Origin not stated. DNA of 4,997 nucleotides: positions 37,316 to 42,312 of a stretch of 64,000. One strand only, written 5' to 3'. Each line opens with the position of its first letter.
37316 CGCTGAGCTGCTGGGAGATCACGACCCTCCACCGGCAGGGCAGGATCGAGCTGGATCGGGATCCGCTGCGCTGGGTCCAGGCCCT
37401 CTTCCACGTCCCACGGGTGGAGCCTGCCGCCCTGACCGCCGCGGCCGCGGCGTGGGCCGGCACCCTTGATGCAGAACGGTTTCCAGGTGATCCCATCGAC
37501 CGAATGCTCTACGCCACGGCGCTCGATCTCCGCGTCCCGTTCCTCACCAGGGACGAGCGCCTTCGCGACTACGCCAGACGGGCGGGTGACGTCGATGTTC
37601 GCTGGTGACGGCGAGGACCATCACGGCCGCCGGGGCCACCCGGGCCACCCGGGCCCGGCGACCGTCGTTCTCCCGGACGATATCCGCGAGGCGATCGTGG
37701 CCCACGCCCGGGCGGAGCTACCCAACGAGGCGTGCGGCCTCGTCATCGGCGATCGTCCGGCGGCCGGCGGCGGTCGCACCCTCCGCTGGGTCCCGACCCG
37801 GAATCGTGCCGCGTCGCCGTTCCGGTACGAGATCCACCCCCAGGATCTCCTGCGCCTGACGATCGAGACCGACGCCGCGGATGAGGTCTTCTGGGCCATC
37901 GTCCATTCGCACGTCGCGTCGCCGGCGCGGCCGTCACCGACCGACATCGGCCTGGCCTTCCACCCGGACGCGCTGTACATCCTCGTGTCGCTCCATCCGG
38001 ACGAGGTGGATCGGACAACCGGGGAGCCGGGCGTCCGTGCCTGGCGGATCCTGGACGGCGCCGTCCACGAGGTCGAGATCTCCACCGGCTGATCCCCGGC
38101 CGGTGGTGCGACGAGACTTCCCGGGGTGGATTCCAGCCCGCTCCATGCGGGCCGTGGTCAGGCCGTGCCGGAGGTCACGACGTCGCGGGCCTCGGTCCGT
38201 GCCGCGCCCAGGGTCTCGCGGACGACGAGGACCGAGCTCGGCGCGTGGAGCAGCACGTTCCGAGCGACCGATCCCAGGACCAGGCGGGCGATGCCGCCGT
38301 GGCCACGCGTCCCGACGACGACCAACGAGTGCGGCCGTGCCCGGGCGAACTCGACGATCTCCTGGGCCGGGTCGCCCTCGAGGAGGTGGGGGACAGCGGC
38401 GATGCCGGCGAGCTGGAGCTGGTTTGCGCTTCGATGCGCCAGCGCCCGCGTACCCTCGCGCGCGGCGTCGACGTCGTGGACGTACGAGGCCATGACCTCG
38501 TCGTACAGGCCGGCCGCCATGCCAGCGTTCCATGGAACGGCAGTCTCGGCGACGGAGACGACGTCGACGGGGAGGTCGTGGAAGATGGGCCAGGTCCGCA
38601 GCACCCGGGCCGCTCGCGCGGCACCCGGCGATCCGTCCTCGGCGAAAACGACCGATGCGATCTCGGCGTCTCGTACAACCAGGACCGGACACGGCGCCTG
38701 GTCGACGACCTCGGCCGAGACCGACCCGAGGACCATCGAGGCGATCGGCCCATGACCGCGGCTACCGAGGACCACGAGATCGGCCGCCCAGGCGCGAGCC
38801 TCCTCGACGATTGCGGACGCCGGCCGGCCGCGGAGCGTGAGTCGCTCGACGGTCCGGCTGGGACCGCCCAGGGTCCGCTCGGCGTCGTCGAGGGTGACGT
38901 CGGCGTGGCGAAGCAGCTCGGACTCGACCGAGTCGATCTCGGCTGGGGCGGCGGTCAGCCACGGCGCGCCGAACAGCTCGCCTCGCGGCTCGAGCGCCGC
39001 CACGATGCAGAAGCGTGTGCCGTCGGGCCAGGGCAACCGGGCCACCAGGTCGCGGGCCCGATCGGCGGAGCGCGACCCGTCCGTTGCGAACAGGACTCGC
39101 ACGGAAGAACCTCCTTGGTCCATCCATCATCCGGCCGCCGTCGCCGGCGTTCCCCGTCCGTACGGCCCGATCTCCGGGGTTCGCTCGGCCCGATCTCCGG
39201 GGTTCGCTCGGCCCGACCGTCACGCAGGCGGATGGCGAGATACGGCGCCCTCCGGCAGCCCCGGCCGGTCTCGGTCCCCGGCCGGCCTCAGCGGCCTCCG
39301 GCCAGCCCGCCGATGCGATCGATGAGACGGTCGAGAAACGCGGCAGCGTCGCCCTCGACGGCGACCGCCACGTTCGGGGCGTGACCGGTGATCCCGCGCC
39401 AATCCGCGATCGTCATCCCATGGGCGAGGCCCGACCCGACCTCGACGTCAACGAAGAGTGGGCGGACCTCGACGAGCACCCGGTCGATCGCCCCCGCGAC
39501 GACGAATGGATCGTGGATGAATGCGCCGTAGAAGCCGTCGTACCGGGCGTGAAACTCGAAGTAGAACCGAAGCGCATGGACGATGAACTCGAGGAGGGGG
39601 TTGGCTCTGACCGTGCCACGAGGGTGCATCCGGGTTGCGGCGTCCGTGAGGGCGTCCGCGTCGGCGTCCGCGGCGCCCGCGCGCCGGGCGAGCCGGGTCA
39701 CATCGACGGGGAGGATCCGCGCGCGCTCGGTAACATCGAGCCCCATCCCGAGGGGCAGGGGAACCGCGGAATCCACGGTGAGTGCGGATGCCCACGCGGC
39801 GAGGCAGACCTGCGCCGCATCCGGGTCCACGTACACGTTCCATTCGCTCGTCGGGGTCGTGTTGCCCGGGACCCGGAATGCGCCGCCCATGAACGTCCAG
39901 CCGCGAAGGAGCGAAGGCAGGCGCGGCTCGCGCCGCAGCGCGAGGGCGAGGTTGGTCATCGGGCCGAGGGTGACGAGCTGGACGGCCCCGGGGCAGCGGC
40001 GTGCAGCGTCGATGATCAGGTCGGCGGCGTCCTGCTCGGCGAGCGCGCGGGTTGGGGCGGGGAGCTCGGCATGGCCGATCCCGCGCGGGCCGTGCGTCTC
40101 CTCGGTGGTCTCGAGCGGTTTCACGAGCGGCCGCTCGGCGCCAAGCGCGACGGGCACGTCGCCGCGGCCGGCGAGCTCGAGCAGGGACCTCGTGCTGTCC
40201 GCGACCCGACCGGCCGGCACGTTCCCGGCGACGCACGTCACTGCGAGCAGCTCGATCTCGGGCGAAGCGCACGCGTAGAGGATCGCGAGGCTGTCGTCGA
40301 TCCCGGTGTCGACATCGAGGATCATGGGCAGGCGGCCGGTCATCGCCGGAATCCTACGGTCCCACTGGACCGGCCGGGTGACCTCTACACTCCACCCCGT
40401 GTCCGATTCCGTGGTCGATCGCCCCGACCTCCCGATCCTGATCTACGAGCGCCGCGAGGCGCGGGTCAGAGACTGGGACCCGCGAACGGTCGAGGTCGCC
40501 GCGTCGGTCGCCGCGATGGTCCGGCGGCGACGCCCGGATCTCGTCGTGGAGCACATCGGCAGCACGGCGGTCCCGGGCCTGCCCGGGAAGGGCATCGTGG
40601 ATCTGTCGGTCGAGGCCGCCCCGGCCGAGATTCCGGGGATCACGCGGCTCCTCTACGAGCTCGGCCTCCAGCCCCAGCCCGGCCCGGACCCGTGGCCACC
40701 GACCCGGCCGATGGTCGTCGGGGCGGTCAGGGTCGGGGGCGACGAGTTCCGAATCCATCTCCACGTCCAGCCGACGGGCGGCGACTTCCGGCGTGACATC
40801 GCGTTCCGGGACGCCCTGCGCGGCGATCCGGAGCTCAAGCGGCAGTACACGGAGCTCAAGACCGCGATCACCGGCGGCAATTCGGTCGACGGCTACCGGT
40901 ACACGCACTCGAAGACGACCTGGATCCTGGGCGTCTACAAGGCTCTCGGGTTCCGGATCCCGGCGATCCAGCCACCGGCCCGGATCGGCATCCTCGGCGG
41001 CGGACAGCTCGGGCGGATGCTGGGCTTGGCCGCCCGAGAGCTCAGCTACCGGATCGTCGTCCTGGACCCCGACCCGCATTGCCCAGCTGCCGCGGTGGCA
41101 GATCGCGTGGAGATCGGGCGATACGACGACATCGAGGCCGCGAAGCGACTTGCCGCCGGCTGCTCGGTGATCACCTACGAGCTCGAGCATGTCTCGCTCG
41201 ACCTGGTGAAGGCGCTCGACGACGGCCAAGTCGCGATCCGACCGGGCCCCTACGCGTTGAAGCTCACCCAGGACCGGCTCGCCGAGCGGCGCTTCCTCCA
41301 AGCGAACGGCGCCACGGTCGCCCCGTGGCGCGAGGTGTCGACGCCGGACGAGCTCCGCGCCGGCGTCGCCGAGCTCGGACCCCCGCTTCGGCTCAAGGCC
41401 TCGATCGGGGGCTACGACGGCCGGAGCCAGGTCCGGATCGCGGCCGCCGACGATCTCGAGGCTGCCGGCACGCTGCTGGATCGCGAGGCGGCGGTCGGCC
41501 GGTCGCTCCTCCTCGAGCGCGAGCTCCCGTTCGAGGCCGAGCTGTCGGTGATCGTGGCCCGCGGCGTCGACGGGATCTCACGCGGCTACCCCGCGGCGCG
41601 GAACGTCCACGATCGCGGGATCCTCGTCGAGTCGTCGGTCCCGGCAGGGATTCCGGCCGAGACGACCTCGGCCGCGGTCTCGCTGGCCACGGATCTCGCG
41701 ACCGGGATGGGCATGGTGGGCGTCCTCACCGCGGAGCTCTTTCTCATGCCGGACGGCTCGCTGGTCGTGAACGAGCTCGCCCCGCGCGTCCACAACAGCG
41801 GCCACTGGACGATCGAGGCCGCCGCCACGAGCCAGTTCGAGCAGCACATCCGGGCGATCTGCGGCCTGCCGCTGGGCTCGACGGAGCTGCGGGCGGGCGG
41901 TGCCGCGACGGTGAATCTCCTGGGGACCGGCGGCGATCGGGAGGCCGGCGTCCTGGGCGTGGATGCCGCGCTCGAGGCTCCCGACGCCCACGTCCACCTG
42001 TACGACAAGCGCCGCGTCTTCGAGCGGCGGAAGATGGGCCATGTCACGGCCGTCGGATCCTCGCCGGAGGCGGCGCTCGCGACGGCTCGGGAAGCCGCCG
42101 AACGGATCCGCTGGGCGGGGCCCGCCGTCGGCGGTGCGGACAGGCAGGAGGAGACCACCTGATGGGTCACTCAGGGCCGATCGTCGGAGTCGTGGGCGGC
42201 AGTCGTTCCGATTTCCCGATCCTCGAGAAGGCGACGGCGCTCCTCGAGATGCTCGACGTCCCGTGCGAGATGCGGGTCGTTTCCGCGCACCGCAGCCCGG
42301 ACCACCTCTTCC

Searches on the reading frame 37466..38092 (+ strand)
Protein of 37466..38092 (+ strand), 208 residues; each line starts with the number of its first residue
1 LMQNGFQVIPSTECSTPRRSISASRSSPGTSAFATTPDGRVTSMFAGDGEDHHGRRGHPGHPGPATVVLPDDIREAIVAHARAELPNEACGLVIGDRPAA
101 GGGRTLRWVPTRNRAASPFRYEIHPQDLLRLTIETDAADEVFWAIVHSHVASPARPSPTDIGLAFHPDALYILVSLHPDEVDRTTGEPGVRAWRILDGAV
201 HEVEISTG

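Call 54: search_protein_families(library=pfam, proteins=[window:37466-38092:+], max_evalue=0.00001)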
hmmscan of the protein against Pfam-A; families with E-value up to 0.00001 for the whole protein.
window:37466-38092:+ (208 aa): 1 family
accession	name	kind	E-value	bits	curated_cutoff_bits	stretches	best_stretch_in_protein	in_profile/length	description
PF14464.11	Prok-JAB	-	2.2e-21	76.3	25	1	72-183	3-104/114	Prokaryotic homologs of the JAB domain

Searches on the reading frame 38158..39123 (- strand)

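Call 54: search_protein_families(library=pfam, proteins=[window:38158-39123:-], max_evalue=0.00001)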
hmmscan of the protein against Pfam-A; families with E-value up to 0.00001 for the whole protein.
window:38158-39123:- (321 aa): 1 family
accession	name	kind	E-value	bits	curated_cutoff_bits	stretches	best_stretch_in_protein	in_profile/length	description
PF00582.32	Usp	-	1.6e-44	152.3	24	2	9-151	4-141/141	Universal stress protein family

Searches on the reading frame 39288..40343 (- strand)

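Call 54: search_protein_families(library=pfam, proteins=[window:39288-40343:-], max_evalue=0.00001)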
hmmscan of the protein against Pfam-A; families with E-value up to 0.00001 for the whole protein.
window:39288-40343:- (351 aa): 1 family
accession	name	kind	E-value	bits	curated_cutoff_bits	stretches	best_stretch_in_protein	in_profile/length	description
PF01156.24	IU_nuc_hydro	-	5.9e-86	289.2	34.2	1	7-338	1-297/297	Inosine-uridine preferring nucleoside hydrolase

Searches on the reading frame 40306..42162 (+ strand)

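Call 54: search_protein_families(library=pfam, proteins=[window:40306-42162:+], max_evalue=0.00001)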
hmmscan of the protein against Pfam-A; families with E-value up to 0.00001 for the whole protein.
window:40306-42162:+ (618 aa): 5 families
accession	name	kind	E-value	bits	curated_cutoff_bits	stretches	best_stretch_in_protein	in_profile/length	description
PF02222.28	ATP-grasp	-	1.8e-46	158.5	27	1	330-511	2-179/179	ATP-grasp domain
PF22660.2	RS_preATP-grasp-like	-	4.2e-26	91.6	27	1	226-322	3-98/98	Ribonucleotide synthetase preATP-grasp domain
PF04229.20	GrpB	-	1.7e-22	80.7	25.5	1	54-211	4-157/159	GrpB protein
PF17769.7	PurK_C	-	1.2e-13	50.9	22.6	1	533-592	1-55/56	Phosphoribosylaminoimidazole carboxylase C-terminal domain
PF21244.3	PurT_C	-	4e-07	29.9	26.7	1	536-601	4-68/68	PurT, C-terminal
